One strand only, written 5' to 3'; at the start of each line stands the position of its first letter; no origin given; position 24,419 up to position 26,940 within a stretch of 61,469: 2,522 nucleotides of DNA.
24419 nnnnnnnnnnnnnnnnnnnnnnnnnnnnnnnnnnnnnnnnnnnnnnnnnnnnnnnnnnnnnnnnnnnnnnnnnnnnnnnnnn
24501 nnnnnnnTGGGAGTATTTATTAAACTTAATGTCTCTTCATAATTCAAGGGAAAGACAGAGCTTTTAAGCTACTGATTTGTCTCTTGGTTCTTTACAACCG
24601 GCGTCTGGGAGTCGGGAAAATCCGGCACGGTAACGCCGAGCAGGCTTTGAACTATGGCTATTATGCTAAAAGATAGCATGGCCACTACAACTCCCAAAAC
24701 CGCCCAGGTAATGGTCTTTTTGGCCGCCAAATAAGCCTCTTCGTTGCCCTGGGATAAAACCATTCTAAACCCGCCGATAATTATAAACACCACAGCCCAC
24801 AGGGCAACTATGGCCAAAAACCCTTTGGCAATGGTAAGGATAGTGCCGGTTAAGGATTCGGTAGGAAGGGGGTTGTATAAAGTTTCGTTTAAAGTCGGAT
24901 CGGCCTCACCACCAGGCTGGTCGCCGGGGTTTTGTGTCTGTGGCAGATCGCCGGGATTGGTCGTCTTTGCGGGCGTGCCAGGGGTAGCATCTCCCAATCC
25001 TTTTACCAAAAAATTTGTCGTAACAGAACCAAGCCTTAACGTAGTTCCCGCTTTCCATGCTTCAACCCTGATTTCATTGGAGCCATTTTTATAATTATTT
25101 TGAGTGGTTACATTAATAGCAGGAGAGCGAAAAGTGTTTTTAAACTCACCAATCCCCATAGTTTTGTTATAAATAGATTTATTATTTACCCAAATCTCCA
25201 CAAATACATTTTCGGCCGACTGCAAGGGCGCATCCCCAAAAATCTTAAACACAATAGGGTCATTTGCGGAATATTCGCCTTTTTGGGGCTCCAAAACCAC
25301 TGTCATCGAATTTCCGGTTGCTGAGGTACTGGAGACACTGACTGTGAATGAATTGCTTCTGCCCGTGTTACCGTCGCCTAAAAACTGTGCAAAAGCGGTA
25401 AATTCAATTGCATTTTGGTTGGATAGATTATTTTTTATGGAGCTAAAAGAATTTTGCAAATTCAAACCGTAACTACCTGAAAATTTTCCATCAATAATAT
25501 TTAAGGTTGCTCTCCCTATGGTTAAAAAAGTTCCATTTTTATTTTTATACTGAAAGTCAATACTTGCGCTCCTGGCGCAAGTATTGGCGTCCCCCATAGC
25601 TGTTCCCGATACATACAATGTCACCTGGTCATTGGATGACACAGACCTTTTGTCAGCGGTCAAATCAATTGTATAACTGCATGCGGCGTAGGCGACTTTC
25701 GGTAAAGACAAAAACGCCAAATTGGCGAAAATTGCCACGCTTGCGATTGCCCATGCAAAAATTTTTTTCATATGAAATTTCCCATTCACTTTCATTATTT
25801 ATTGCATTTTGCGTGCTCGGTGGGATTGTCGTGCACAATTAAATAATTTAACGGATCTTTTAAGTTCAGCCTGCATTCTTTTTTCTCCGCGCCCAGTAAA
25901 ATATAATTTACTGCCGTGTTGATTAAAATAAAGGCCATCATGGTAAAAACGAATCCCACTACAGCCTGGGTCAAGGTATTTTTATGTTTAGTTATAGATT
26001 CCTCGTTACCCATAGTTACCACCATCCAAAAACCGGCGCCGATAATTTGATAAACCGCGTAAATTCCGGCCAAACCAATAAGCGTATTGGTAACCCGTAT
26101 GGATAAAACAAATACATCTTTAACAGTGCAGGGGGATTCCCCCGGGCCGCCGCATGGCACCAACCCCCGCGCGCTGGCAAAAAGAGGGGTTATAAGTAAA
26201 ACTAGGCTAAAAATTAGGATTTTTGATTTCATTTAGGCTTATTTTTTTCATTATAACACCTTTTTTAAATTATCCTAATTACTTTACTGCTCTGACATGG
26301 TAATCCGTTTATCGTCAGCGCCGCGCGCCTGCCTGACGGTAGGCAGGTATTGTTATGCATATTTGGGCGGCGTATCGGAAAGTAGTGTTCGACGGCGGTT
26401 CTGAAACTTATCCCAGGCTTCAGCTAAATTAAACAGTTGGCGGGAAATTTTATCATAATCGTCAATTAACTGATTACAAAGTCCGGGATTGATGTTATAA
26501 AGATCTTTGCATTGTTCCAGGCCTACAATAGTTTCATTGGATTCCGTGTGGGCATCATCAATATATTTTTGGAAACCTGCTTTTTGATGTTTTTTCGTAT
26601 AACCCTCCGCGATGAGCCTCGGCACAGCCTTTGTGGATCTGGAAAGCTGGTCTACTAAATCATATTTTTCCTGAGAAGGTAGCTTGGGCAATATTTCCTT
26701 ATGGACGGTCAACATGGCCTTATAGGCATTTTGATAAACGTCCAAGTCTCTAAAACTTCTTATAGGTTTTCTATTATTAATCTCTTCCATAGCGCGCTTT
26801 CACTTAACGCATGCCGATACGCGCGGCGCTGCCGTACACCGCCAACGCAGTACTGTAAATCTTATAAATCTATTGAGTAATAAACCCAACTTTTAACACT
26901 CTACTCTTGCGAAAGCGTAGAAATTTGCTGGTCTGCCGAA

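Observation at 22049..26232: Tandem array of six secreted paralogs sharing a C-terminal two-helix GG[FY]x[YM]xT[SA]GGNEE module fused to unrelated ectodomains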

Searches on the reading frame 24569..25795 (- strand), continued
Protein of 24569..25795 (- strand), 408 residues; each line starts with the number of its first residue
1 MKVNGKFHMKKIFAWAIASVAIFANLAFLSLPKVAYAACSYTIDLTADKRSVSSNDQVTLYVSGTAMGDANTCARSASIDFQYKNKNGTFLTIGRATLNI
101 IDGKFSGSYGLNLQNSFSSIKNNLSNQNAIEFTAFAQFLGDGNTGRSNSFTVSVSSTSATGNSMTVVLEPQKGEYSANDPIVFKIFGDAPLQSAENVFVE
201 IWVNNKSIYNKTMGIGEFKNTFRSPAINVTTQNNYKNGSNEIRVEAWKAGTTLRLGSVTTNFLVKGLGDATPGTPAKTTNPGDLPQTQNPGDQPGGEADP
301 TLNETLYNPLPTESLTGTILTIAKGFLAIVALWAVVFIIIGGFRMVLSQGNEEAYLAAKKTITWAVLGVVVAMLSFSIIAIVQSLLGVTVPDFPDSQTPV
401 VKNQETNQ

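Call 61: find_encoding_contigs(protein=P0002, flank=10000, max_places=3)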
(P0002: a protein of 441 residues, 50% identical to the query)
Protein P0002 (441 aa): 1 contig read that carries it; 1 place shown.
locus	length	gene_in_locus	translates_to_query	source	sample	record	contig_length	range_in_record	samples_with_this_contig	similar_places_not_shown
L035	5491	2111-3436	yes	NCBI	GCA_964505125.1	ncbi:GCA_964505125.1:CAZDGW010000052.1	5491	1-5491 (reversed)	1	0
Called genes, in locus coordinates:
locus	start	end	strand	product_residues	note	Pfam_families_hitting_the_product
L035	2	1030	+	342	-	?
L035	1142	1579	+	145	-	PF05635:23S_rRNA_IVP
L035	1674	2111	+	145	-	-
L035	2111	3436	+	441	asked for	PF18895:T4SS_pilin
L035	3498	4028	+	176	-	PF04956:TrbC (faint), PF18895:T4SS_pilin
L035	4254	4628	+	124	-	PF04956:TrbC (weak), PF18895:T4SS_pilin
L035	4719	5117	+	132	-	PF18895:T4SS_pilin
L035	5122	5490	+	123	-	?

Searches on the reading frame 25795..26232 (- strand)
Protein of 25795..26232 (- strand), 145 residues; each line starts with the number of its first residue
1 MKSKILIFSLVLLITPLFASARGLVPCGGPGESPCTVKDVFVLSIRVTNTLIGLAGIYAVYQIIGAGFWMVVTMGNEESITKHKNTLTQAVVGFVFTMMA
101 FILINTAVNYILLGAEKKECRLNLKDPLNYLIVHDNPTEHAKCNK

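Call 3: search_protein_families(library=pfam, proteins=[window:25795-26232:-], max_evalue=1)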
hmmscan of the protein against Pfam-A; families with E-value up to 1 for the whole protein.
window:25795-26232:- (145 aa): 3 families
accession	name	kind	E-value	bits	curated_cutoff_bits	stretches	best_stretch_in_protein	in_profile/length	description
PF18895.5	T4SS_pilin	-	0.0012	19.4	26.6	1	46-105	11-69/71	Type IV secretion system pilin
PF01925.25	TauE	-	0.029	14.5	32.6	1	10-112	99-195/237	Sulfite exporter TauE/SafE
PF20134.4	DUF6524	-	0.093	12.9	27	1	41-95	51-106/131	Family of unknown function (DUF6524)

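Call 4: search_protein_families(library=ncbifam, proteins=[window:25795-26232:-], max_evalue=1)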
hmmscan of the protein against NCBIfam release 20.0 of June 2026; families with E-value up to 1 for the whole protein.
window:25795-26232:- (145 aa): 3 families
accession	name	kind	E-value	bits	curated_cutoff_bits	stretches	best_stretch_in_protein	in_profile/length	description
NF045849.1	ICE_MMCAP2_0565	equivalog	0.0031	17.2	40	1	51-110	17-79/80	Mbov_0395 family pilin-like conjugal transfer protein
TIGR04554.1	3TM_mycoplas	hypoth_equivalog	0.0053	17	40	1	59-108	9-58/105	TIGR04554 family membrane protein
NF047882.1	PA0050_fam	equivalog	0.021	14.9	45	1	1-36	1-33/45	PA0050 family protein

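Call 49: search_protein_families(library=phrogs, proteins=[window:25795-26232:-], max_evalue=0.01)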
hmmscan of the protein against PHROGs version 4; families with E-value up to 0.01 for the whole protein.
window:25795-26232:- (145 aa): 0 families

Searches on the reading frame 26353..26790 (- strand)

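Call 3: search_protein_families(library=pfam, proteins=[window:26353-26790:-], max_evalue=1)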
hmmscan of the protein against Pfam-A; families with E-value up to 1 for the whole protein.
window:26353-26790:- (145 aa): 3 families
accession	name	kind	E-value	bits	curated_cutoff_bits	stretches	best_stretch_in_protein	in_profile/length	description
PF05635.17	23S_rRNA_IVP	-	8.6e-20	71.4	33.8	1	14-119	1-104/106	23S rRNA-intervening sequence protein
PF18363.6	PI_PP_I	-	0.038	14.6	28.5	0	96-139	13-53/94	Phosphoinositide phosphatase insertion domain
PF04136.21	COG3_N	-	0.16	12.4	27.9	0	102-136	10-44/147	Conserved oligomeric Golgi complex subunit 3, N-terminal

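Call 4: search_protein_families(library=ncbifam, proteins=[window:26353-26790:-], max_evalue=1)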
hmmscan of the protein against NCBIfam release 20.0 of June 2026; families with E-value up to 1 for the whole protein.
window:26353-26790:- (145 aa): 4 families
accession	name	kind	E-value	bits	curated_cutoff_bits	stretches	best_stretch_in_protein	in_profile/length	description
TIGR02436.1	TIGR02436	subfamily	3e-15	56.3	24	1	18-123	1-105/109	four helix bundle protein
NF008911.0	PRK12275.1-2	subfamily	9.9e-09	35.7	137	1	10-82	1-71/118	hypothetical protein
NF008912.0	PRK12275.1-6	subfamily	1.8e-08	34.4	124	1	12-124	2-109/117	hypothetical protein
NF033474.1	DivGenRetAVD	equivalog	0.096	13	80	1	19-72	4-56/104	diversity-generating retroelement protein Avd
